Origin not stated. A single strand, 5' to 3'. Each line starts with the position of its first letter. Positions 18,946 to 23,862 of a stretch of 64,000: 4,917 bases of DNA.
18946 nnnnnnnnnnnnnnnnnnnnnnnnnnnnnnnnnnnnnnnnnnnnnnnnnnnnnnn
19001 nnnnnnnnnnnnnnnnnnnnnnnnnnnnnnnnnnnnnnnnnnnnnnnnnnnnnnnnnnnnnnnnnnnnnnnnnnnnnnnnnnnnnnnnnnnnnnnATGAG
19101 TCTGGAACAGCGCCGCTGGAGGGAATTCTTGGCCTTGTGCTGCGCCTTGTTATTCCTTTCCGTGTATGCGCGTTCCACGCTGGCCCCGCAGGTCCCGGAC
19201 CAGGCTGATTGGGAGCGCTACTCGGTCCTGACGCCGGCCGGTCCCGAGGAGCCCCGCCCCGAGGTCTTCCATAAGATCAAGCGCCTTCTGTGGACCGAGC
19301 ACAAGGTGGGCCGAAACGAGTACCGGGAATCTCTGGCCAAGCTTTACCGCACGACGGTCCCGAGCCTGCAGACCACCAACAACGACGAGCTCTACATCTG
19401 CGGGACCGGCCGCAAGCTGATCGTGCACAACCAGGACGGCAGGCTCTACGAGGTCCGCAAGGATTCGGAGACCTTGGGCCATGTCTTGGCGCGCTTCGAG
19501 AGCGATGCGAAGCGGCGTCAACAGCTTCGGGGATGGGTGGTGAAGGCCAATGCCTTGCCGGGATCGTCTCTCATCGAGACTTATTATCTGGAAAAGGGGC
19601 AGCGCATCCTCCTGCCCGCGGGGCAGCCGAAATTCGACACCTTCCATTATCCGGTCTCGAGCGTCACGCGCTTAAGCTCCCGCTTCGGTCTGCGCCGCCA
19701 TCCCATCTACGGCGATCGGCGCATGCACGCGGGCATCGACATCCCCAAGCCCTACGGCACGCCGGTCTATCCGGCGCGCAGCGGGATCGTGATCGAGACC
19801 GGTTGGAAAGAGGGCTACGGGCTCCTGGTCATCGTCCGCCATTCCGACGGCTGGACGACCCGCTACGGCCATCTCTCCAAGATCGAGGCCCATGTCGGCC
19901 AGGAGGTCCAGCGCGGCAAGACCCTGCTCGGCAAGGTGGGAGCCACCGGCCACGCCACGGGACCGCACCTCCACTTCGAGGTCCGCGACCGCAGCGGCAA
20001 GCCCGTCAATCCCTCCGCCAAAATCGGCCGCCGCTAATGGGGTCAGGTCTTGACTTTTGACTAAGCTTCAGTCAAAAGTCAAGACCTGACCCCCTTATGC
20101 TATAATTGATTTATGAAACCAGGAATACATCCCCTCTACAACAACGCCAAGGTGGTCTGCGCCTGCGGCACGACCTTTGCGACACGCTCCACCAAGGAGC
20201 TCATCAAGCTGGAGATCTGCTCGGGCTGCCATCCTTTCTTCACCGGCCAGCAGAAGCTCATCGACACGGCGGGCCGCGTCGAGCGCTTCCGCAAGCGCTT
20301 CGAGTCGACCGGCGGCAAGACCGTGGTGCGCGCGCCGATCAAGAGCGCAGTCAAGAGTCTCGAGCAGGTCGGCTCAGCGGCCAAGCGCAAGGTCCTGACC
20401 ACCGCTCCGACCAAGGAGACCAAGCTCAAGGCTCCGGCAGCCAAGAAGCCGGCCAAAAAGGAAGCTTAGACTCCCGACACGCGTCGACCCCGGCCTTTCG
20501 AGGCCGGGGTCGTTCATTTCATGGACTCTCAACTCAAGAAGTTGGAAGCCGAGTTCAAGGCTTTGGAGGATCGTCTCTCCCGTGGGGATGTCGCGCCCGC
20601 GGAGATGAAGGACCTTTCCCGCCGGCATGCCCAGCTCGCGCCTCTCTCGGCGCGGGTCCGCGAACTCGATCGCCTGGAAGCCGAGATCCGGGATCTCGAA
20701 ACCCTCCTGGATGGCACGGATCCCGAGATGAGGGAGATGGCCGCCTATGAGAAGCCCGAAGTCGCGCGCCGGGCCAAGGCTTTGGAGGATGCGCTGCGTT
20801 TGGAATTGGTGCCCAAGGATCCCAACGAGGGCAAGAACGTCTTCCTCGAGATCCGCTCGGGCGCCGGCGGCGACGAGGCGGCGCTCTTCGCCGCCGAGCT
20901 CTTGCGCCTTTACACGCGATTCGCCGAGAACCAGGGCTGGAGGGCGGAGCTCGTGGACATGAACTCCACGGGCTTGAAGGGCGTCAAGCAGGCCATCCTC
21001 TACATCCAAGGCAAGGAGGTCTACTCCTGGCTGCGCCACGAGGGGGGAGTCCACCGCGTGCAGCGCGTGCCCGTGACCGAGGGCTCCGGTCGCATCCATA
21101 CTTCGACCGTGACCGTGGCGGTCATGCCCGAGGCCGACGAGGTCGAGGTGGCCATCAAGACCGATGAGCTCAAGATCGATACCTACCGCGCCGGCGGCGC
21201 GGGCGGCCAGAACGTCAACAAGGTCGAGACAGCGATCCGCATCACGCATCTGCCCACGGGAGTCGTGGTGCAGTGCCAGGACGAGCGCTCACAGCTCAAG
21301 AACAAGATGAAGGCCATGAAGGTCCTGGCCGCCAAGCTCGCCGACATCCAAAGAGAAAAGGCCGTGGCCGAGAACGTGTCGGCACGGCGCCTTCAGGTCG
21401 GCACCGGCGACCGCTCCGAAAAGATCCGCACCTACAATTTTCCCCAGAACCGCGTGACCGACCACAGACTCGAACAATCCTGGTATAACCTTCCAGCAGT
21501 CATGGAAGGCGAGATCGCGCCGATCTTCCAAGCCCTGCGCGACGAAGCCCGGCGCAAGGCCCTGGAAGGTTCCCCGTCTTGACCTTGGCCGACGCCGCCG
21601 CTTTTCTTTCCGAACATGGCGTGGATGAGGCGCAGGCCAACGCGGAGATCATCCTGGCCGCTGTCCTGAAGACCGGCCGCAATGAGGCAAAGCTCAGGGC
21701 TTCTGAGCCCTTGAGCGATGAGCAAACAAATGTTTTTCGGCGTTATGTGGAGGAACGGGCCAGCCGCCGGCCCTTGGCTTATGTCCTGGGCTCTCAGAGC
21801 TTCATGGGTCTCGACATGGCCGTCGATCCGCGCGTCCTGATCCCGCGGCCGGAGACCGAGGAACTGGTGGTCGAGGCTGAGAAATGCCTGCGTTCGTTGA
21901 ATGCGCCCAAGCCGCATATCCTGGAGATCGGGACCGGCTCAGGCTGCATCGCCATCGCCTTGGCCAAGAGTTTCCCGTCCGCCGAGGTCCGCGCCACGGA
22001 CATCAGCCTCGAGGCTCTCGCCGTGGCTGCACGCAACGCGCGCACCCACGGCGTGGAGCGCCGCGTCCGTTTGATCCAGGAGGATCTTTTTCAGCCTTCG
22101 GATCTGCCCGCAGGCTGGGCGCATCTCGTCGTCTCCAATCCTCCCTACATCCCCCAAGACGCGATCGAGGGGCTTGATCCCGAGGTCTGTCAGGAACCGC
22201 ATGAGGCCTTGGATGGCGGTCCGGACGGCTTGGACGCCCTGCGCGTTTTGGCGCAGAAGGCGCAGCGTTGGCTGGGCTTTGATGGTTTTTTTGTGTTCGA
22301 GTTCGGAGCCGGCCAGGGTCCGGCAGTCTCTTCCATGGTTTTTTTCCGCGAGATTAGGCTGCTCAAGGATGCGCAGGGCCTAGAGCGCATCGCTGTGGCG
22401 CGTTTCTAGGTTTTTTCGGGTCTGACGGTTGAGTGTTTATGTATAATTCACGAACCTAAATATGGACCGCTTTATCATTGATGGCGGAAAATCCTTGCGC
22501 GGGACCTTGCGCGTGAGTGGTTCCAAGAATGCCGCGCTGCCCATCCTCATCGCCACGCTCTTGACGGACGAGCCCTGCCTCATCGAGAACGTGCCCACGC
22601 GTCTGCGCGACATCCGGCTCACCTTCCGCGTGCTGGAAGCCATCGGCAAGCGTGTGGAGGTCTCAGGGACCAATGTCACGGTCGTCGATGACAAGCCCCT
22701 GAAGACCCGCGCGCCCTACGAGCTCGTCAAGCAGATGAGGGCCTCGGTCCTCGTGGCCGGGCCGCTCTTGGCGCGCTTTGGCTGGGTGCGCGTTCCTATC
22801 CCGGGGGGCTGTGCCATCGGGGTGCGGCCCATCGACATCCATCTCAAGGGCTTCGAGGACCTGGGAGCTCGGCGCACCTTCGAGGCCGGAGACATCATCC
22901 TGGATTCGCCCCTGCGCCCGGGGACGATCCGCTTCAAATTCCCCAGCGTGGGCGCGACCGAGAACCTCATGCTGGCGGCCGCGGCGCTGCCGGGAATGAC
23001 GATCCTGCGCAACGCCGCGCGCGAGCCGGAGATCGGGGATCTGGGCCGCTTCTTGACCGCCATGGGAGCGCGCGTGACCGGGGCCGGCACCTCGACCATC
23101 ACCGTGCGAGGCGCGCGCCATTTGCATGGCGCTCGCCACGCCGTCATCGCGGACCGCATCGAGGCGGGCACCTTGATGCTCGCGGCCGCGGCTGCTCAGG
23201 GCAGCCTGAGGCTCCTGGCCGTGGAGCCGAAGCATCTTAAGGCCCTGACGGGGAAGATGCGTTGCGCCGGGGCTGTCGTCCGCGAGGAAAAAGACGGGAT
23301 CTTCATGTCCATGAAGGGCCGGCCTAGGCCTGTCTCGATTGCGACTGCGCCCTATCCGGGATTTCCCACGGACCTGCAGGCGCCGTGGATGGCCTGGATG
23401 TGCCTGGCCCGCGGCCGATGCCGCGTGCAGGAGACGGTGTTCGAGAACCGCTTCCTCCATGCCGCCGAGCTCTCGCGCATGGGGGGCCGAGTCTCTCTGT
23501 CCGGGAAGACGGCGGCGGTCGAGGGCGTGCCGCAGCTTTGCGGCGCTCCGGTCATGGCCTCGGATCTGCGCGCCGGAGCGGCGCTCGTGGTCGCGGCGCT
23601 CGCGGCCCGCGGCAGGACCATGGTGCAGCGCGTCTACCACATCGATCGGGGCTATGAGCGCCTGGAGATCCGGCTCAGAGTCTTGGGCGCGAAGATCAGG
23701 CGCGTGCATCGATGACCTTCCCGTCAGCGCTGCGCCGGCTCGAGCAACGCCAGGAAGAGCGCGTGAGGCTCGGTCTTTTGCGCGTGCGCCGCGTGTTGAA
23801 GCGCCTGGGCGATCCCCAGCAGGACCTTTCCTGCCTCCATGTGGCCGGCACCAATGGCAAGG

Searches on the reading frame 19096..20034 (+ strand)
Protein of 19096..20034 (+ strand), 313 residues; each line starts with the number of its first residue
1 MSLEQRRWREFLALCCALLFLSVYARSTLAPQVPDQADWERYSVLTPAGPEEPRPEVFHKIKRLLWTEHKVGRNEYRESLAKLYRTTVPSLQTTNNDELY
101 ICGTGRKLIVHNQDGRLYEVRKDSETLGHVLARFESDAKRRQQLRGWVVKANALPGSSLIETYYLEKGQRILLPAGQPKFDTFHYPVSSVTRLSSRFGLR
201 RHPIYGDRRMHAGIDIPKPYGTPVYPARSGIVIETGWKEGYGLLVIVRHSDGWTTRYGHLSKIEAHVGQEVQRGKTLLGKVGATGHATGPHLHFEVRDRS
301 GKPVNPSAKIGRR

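Call 96: search_protein_families(library=pfam, proteins=[window:19096-20034:+], max_evalue=0.0001)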
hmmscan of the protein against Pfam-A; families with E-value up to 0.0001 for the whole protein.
window:19096-20034:+ (313 aa): 1 family
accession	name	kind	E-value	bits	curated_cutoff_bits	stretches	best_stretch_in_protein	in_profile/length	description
PF01551.29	Peptidase_M23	-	9.8e-32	109.5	28.7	1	209-306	1-96/96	Peptidase family M23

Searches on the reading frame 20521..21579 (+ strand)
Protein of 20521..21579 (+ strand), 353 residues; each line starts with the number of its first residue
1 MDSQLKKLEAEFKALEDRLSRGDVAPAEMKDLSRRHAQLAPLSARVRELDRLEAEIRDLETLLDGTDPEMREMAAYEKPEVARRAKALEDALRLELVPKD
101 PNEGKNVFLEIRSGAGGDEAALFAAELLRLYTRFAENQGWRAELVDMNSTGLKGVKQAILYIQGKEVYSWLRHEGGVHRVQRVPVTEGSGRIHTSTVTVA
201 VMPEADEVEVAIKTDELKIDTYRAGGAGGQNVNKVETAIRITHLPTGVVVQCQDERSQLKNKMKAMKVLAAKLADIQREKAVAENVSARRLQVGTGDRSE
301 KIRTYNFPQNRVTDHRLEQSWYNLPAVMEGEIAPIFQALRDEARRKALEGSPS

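Call 96: search_protein_families(library=pfam, proteins=[window:20521-21579:+], max_evalue=0.0001)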
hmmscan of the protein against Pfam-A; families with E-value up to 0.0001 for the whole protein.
window:20521-21579:+ (353 aa): 2 families
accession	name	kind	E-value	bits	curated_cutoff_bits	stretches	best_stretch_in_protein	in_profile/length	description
PF03462.23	PCRF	-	3.6e-64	216.6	24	1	8-199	1-194/194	PCRF domain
PF00472.26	RF-1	-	3.4e-43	146.7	35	1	206-316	1-116/116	RF-1 domain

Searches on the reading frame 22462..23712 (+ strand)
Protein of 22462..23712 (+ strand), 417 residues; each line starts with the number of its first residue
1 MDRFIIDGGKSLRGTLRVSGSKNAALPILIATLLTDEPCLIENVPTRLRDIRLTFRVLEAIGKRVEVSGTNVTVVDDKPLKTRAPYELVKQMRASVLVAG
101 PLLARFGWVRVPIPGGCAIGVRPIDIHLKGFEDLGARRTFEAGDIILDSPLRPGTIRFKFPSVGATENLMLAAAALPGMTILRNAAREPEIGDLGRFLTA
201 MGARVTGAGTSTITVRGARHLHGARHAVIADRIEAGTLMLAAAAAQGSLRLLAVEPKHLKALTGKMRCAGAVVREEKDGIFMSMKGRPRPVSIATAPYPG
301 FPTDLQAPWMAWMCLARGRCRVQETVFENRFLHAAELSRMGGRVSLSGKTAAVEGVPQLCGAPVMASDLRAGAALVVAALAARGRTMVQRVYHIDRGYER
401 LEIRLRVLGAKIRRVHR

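Call 16: search_protein_families(library=pfam, proteins=[window:22462-23712:+], max_evalue=0.001)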
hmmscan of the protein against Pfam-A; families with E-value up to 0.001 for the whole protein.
window:22462-23712:+ (417 aa): 1 family
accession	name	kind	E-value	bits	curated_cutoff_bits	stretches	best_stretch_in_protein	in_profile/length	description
PF00275.25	EPSP_synthase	-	4.2e-89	299.6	22.8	1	7-402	2-414/417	EPSP synthase (3-phosphoshikimate 1-carboxyvinyltransferase)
